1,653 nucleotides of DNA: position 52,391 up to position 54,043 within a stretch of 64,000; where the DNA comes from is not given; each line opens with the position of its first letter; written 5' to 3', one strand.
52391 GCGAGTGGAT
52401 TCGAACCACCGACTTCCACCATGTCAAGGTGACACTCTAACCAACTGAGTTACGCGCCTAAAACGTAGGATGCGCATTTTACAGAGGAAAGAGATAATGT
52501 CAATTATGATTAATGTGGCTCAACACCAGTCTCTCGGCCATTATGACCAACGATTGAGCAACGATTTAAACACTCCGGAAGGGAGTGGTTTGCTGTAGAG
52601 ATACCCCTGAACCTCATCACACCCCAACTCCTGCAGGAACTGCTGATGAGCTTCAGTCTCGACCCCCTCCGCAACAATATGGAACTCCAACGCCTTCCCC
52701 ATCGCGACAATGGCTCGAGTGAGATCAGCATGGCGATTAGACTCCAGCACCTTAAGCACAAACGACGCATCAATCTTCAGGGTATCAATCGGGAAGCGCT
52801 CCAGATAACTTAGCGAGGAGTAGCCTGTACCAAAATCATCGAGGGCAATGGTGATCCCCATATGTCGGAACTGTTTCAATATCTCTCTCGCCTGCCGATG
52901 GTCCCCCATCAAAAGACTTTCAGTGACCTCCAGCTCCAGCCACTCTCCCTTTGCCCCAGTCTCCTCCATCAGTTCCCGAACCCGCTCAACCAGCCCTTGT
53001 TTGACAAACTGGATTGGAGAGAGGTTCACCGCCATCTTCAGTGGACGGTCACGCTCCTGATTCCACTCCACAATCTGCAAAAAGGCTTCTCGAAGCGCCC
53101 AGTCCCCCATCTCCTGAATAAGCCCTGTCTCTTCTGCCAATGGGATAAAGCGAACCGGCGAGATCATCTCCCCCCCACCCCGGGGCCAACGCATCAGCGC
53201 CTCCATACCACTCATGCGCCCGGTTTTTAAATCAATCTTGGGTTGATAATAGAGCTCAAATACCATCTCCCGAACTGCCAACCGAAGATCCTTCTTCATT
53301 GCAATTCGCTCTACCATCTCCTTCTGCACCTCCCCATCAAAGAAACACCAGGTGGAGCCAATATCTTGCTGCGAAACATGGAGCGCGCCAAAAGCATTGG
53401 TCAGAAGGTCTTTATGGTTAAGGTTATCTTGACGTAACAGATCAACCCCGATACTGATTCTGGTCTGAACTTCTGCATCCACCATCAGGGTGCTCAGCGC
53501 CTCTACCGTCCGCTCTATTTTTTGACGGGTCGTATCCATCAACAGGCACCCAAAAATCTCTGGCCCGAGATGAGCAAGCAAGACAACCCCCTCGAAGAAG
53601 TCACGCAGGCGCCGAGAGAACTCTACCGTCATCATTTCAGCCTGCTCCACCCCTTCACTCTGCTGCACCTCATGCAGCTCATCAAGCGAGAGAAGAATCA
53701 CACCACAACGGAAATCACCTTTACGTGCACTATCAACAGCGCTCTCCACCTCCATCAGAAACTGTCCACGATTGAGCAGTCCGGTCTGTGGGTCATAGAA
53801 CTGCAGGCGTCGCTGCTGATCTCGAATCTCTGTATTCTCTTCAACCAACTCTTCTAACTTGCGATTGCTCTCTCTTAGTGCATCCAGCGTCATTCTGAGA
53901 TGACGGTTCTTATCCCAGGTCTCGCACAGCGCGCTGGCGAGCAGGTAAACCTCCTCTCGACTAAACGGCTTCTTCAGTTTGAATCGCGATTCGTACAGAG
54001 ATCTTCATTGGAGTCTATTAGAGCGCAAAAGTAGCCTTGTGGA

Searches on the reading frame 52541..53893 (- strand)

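Call 83: search_protein_families(library=pfam, proteins=[window:52541-53893:-], max_evalue=0.00001)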
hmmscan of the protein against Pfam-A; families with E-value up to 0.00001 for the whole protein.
window:52541-53893:- (450 aa): 2 families
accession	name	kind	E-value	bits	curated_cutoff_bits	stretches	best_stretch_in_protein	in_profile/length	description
PF00563.25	EAL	-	1.8e-72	243.9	31.3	1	202-436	3-236/236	EAL domain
PF00990.26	GGDEF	-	1.7e-13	51.1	23.8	1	32-172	2-152/161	Diguanylate cyclase, GGDEF domain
